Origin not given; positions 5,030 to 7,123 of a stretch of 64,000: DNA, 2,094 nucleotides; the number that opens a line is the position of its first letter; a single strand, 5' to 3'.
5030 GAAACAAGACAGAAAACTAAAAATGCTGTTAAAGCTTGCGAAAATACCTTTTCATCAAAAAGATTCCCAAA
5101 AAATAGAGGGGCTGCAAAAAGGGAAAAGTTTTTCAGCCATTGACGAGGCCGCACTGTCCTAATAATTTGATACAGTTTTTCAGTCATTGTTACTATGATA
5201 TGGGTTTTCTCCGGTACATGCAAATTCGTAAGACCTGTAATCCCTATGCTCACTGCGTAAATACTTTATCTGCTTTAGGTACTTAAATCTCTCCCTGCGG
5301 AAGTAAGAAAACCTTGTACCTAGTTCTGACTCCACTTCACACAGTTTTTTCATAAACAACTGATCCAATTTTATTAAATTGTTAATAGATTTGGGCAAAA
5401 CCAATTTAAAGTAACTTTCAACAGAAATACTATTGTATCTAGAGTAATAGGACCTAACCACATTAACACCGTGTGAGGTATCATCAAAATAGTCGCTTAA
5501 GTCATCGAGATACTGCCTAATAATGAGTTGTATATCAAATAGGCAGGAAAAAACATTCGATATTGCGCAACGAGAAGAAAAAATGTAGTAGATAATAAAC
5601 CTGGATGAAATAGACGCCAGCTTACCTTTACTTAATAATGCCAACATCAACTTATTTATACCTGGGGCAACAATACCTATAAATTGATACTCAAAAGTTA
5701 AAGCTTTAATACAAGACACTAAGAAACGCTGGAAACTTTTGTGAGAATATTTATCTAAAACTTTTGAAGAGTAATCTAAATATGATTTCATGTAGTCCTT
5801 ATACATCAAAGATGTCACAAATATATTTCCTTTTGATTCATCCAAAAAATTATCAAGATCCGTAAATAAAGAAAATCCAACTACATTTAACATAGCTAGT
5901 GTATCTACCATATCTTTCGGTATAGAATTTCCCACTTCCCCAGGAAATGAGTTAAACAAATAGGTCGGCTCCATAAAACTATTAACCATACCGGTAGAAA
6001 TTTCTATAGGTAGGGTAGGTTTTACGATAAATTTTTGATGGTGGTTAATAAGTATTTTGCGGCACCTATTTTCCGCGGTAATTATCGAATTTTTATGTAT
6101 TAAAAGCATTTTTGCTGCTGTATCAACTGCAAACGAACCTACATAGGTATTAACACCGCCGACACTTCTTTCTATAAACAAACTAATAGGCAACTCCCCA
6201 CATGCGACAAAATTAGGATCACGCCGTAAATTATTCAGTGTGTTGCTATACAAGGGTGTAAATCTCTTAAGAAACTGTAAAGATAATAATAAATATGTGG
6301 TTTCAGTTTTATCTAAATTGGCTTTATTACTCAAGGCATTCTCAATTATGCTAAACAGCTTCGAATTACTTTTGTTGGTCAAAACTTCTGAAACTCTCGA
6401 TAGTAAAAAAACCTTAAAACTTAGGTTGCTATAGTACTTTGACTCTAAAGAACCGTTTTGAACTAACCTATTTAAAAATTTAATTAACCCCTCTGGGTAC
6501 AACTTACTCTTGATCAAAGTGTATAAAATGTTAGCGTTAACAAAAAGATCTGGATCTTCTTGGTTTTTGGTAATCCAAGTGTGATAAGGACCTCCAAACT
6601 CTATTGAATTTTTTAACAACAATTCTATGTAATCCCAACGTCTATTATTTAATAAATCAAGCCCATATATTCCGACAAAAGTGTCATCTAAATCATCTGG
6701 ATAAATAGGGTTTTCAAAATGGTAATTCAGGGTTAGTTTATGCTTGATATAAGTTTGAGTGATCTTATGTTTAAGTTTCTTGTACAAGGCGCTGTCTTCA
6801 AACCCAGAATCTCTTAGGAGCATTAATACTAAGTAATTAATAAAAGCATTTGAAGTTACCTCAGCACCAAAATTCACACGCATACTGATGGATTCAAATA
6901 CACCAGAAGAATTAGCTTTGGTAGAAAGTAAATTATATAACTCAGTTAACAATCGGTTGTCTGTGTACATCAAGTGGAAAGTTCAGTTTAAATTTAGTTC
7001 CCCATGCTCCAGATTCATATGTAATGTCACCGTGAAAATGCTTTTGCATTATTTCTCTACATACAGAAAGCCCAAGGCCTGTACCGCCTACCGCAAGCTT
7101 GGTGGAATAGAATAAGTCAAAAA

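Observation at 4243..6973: DxDDT-motif class II terpene-cyclase-like protein adjacent to a DPPRS-like UbiA prenyltransferase and a Wzy-like polymerase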

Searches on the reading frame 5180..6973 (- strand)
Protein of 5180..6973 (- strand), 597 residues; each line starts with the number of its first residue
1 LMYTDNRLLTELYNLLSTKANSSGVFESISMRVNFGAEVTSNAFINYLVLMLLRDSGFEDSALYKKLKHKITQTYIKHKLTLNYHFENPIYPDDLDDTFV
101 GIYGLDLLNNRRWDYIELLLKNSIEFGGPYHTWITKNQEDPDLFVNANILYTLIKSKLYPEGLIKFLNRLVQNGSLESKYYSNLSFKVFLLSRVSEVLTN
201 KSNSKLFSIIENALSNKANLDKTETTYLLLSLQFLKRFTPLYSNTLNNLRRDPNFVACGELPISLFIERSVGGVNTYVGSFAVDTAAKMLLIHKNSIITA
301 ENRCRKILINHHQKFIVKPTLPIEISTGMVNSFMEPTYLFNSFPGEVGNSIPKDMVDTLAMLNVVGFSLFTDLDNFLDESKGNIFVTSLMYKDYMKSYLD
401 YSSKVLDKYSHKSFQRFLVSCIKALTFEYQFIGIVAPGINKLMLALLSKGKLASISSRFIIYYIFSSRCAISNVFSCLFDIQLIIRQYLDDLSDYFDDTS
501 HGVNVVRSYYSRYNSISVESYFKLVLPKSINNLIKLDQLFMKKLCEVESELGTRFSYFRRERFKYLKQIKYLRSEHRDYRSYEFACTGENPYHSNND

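Call 3: search_protein_families(library=pfam, proteins=[window:5180-6973:-], max_evalue=0.1)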
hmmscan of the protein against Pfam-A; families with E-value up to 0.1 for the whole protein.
window:5180-6973:- (597 aa): 1 family
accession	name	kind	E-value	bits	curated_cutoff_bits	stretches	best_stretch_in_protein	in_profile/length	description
PF16782.11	SIL1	-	0.066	12.9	35.5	0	161-221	117-180/292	Nucleotide exchange factor SIL1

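Call 4: search_protein_families(library=ncbifam, proteins=[window:5180-6973:-], max_evalue=0.1)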
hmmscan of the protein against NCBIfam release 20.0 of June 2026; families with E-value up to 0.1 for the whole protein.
window:5180-6973:- (597 aa): 0 families

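Call 5: find_homologous_proteins(query=window:5180-6973:-, max_evalue=0.001)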
Query window:5180-6973:- (597 aa): 3 proteins with E <= 0.001 among 8000 candidates.
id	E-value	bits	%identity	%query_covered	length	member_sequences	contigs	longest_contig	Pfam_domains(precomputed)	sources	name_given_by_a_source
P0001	0.0e+0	1322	100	100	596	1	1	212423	-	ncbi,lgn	-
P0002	4.0e-294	995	76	100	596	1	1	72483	-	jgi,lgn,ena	-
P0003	1.2e-5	42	24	81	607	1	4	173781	-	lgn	-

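Call 6: search_solved_structures(query=window:5180-6973:-, max_evalue=10, show_alignments=3)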
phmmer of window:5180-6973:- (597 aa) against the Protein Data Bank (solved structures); distinct sequences matched with E-value up to 10: 0.

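Call 9: find_encoding_contigs(protein=P0003, flank=8000, max_places=4)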
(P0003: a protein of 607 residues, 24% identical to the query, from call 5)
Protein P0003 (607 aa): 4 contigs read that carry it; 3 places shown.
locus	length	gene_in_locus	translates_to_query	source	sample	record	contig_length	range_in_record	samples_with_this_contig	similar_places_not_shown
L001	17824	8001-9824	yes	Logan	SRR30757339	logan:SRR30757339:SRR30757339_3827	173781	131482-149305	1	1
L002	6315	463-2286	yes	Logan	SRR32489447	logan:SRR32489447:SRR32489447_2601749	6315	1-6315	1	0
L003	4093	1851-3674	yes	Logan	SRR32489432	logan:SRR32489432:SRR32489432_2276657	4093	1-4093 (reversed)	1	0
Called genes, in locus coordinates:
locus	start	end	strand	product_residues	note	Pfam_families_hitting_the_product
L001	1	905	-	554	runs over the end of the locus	PF01565:FAD_binding_4, PF02913:FAD-oxidase_C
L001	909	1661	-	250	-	-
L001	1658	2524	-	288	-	PF01116:F_bP_aldolase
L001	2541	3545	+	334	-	PF00294:PfkB, PF08543:Phos_pyr_kin (weak)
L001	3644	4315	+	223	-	PF00072:Response_reg, PF00486:Trans_reg_C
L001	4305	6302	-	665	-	PF21300:LbR_Ice_bind (faint), PF05658:YadA_head (weak), PF13884:Peptidase_S74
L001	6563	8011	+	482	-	PF02518:HATPase_c, PF14501:HATPase_c_5 (weak)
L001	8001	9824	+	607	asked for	-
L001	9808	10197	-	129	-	PF00829:Ribosomal_L21p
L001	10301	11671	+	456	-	PF00133:tRNA-synt_1 (faint), PF01406:tRNA-synt_1e, PF01921:tRNA-synt_1f (faint), PF09334:tRNA-synt_1g (faint), PF23493:CysS_C (weak)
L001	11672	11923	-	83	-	-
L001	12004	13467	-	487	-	PF01336:tRNA_anti-codon, PF00152:tRNA-synt_2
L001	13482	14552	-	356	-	PF00226:DnaJ, PF01556:DnaJ_C, PF00684:DnaJ_CXXCXGXG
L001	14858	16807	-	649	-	PF00012:HSP70, PF06723:MreB_Mbl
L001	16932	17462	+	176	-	PF20803:PaaX_M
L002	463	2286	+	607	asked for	-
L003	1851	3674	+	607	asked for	-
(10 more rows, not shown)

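Call 10: find_homologous_proteins(query=A1, max_evalue=0.01)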
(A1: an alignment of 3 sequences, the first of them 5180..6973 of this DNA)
Query A1 (3 sequences) (597 aa, profile of the alignment): 3 proteins with E <= 0.01 among 8000 candidates.
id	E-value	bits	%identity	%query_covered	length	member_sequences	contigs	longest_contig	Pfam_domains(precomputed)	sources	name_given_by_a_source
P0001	0.0e+0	1164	100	100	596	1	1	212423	-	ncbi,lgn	-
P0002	0.0e+0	1143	76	100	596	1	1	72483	-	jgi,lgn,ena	-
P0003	1.0e-226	772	24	81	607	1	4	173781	-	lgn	-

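Call 11: list_cluster_members(proteins=[P0001, P0002, P0003])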
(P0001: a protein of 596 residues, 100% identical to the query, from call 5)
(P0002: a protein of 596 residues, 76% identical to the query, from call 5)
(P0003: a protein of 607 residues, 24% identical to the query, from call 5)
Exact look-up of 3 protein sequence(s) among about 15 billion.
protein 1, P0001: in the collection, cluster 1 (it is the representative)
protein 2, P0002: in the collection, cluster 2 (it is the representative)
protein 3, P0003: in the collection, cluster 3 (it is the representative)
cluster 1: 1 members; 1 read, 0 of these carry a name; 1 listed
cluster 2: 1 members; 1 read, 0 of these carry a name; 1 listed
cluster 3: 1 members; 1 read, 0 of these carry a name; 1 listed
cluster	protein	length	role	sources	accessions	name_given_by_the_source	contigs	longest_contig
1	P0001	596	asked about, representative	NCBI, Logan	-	-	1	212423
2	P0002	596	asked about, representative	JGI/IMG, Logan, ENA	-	-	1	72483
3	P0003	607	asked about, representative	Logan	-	-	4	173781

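Call 12: find_encoding_contigs(protein=P0002, flank=8000, max_places=3)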
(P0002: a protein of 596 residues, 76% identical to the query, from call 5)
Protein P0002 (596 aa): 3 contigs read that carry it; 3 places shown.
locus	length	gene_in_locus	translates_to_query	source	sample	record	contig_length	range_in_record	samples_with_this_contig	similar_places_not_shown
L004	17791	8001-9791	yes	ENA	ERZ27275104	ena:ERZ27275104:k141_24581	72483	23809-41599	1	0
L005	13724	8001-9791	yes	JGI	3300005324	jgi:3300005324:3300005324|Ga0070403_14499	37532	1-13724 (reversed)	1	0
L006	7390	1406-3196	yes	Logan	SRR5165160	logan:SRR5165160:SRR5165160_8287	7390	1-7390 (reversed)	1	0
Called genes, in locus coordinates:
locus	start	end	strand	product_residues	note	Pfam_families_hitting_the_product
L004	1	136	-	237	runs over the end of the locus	PF00160:Pro_isomerase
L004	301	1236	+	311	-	PF02388:FemAB, PF13480:Acetyltransf_6, PF02388:FemAB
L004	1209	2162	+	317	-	PF02388:FemAB (weak)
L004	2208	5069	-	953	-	PF00580:UvrD-helicase, PF13245:AAA_19, PF13604:AAA_30 (faint), PF13361:UvrD_C, PF13538:UvrD_C_2 (faint), PF10926:DUF2800 (weak), PF12705:PDDEXK_1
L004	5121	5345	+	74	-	-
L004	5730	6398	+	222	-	PF00072:Response_reg, PF00486:Trans_reg_C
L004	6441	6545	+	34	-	-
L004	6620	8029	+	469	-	PF02518:HATPase_c, PF14501:HATPase_c_5 (weak)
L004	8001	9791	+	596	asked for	-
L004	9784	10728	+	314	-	PF01040:UbiA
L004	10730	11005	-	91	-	-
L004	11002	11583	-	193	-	-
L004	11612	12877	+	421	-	PF04932:Wzy_C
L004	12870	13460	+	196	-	-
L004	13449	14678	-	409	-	PF08308:PEGA, PF08239:SH3_3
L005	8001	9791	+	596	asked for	-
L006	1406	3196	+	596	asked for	-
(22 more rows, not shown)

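Call 17: search_protein_representatives(alignment_id=A1)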
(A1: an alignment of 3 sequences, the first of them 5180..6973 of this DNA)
Query: 3 sequences, 596 profile positions. Proteins with E-value up to 0.001 (for the whole library): 1329; up to 1e-10: 907; up to 1e-30: 552. The best 150 are listed.
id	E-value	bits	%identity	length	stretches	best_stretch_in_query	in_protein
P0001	0.0e+00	1163.8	-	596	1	1-596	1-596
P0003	3.3e-227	772.2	-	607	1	16-581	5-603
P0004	1.0e-83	298.4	-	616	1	16-581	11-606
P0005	1.7e-80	287.7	-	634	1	20-565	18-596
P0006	1.4e-74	268.2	-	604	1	17-521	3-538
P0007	2.6e-74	267.3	-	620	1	20-573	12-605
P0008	4.1e-74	266.6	-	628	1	34-584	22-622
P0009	1.1e-73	265.2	-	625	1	44-565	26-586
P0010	4.0e-64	233.6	-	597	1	17-580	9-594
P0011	2.9e-63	230.8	-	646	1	22-565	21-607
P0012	3.1e-63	230.7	-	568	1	69-576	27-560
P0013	4.4e-62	226.9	-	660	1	28-573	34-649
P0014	1.6e-61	225.0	-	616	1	19-565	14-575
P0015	2.2e-61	224.6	-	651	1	43-565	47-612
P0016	4.2e-61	223.6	-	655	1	18-572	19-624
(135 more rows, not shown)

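Call 20: search_protein_families(library=pfam, alignment_id=A2, max_evalue=0.01)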
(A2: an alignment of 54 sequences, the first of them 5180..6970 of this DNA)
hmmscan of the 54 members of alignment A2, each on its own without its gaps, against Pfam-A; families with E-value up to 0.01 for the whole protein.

A. member 1, window:5180-6970:- (596 aa): 0 families

B. families by the number of members that match (of 54 scanned): 10 families
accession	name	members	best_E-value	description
PF13243.12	SQHop_cyclase_C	15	2e-07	Squalene-hopene cyclase C-terminal domain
PF07678.20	TED_complement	12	1.2e-06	A-macroglobulin TED domain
PF13249.12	SQHop_cyclase_N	3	0.00022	Squalene-hopene cyclase N-terminal domain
PF09492.16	Pec_lyase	2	0.0043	Pectic acid lyase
PF00432.27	Prenyltrans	1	0.00047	Prenyltransferase alpha-alpha toroid domain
PF03936.21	Terpene_synth_C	1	0.002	Terpene synthase family, metal binding domain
PF07438.16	DUF1514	1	0.0062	Protein of unknown function (DUF1514)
PF19086.5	Terpene_syn_C_2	1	0.0074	Terpene synthase family 2, C-terminal metal binding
PF22343.1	Surface-like_ins_dom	1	0.0078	Pilus-presented adhesin helical insertion domain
PF02583.22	Trns_repr_metal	1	0.0098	Metal-sensitive transcriptional repressor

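Call 21: search_solved_structures(query=A2, max_evalue=1, show_alignments=3)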
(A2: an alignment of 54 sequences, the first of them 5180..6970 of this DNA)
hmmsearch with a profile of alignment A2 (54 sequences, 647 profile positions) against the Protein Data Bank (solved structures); distinct sequences matched with E-value up to 1: 7.
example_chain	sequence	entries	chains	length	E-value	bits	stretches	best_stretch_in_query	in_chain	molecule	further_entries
9mhs_B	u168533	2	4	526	3.4e-17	65.4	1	28-311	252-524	Drimenol Synthase | Haloacid dehalogenase superfamily, subfamily IA, variant 3 with third motif having DD or E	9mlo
9m7d_A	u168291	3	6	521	8.5e-16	60.7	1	28-311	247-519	Haloacid dehalogenase superfamily, subfamily IA, variant 3 with third motif having DD or E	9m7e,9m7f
7byk_A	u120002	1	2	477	0.091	14.4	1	519-557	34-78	LegK7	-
6mcp_A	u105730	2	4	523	0.11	14.2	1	519-556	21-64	LegK7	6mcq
8pak_A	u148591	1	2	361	0.47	12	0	8-144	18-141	Squalene--hopene cyclase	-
6uz1_I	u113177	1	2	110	0.78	11.3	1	202-267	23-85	T cell receptor, alpha chain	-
1gsz_A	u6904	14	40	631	0.83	11.2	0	239-317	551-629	SQUALENE--HOPENE CYCLASE | SQUALENE-HOPENE CYCLASE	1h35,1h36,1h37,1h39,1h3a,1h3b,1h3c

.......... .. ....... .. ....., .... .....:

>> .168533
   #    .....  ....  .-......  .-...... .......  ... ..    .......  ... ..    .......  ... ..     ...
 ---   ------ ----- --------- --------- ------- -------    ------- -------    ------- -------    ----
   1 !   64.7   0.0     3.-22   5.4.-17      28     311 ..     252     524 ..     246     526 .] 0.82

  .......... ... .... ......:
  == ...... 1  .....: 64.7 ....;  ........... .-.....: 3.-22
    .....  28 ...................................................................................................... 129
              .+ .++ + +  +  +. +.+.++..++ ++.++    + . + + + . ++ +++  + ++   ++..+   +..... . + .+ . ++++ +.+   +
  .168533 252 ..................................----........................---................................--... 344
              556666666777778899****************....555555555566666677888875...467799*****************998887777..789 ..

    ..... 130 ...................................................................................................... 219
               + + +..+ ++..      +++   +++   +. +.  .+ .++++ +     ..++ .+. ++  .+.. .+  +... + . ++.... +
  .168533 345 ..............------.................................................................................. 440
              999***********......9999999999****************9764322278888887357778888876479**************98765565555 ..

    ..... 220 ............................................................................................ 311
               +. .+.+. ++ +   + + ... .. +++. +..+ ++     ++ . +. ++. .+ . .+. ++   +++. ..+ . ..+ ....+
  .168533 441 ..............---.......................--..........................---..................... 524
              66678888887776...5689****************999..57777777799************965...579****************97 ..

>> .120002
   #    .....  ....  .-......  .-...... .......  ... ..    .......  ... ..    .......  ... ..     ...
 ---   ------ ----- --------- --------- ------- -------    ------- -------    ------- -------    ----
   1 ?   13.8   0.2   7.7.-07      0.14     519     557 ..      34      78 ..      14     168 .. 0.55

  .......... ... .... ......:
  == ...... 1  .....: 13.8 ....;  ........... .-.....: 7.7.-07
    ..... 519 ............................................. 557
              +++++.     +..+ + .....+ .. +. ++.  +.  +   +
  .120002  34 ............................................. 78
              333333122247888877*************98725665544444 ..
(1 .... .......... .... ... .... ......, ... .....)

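Call 28: predict_structure(alignment_id=A2)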
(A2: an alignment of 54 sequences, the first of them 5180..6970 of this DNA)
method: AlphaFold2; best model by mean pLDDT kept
length: 596 residues; sequences in the alignment: 54
mean_pLDDT: 73.4   pTM: 0.72
mean pLDDT of the five models: 73.4, 72.7, 71.6, 71.3, 69.3
residues with pLDDT >= 90: 124; 70-90: 233; 50-70: 165; < 50: 74
segments of 3 or more residues with pLDDT < 50: 79-91, 122-131, 133-137, 318-321, 557-596
pLDDT, mean of each block of 10 residues (from residue 1): 77 91 89 85 91 86 83 61 42 74 70 57 46 51 89 79 87 89 95 94 95 88 93 88 89 84 90 93 95 79 68 55 60 68 71 80 78 68 72 87 92 87 74 60 69 79 81 74 68 60 61 60 60 59 59 50 43 41 39 33
secondary structure, 60 per line:
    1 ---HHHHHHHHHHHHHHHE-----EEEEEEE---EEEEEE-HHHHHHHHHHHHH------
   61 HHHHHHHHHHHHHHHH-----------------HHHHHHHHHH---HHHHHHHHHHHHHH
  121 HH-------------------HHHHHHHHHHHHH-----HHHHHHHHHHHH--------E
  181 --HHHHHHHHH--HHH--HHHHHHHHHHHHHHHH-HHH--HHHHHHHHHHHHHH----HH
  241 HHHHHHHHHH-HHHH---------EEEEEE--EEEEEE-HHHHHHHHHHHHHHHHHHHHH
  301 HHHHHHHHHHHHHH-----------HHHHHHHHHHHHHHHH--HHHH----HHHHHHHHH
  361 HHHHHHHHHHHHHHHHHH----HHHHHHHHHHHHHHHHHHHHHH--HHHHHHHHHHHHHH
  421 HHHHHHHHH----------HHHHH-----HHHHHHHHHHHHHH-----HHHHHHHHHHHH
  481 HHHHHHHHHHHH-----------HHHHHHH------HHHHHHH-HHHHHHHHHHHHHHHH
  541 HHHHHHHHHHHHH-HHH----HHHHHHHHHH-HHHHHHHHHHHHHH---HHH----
elements in order: H4-18 E25-31 E35-40 H42-54 H61-76 H94-103 H107-122 H142-154 H160-171 H183-191 H199-214 H221-234 H239-250 H252-255 E265-270 E273-278 H280-314 H326-341 H344-347 H352-378 H383-404 H407-429 H440-444 H450-463 H469-492 H504-510 H517-523 H525-553 H562-571 H573-586

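Call 31: fold_search(model_id=the predicted structure, library=pdb)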
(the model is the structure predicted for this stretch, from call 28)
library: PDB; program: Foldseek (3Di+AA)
matches with E <= 10: 418; with E <= 0.001: 13
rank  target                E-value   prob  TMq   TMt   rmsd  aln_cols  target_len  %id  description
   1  9m7f_A                2.9e-06  1.00  0.37  0.42   5.6       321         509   17  Crystal structure of AsDMS D333N mutant in complex with farnesyl pyrophosphate (released 2025-09-10)
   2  9mhs_A                3.6e-06  1.00  0.37  0.44   5.5       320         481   18  Drimenol synthase (released 2025-07-16)
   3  9m7d_B                4.1e-06  1.00  0.37  0.43   5.7       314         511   16  Crystal structure of AsDMS D333N mutant (released 2025-09-10)
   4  9m7e_B                7.7e-06  1.00  0.38  0.44   5.5       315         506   17  Crystal structure of AsDMS D333N mutant in complex with drimenyl phosphate (released 2025-09-10)
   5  9m7d_A                8.0e-06  1.00  0.37  0.42   5.7       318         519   17  Crystal structure of AsDMS D333N mutant (released 2025-09-10)
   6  9m7e_A                9.5e-06  1.00  0.37  0.42   5.7       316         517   16  Crystal structure of AsDMS D333N mutant in complex with drimenyl phosphate (released 2025-09-10)
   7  9m7f_B                1.0e-05  1.00  0.36  0.41   6.0       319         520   17  Crystal structure of AsDMS D333N mutant in complex with farnesyl pyrophosphate (released 2025-09-10)
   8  8pak_A                3.8e-05  1.00  0.34  0.54   7.3       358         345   12  Crystal Structure of a Squalene-Hopene Cyclase from Cystobacter fuscus (released 2024-06-26)
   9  6ij1                  1.6e-04  1.00  0.34  0.55   6.5       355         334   12  Crystal structure of a protein from Actinoplanes (released 2019-09-11)
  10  6sbg                  2.0e-04  1.00  0.33  0.52   9.8       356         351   13  Structure of type II terpene cyclase MstE_R337A from Scytonema in complex with geranylgeranyl dihydroxybenzoate (substra (released 2020-07-15)
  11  8pak_B                2.9e-04  1.00  0.33  0.53   7.4       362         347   12  Crystal Structure of a Squalene-Hopene Cyclase from Cystobacter fuscus (released 2024-06-26)
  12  1sqc                  6.9e-04  1.00  0.31  0.30  10.8       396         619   14  SQUALENE-HOPENE-CYCLASE FROM ALICYCLOBACILLUS ACIDOCALDARIUS (released 1997-12-17)
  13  6sbb_A                9.3e-04  1.00  0.33  0.51  10.0       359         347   12  Structure of type II terpene cyclase MstE from Scytonema (apo) (released 2020-07-15)
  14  2sqc_A                1.1e-03  1.00  0.31  0.30   7.2       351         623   14  SQUALENE-HOPENE CYCLASE FROM ALICYCLOBACILLUS ACIDOCALDARIUS (released 1999-04-27)
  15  3sqc_A                1.3e-03  1.00  0.32  0.31   7.4       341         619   14  SQUALENE-HOPENE CYCLASE (released 1999-05-18)
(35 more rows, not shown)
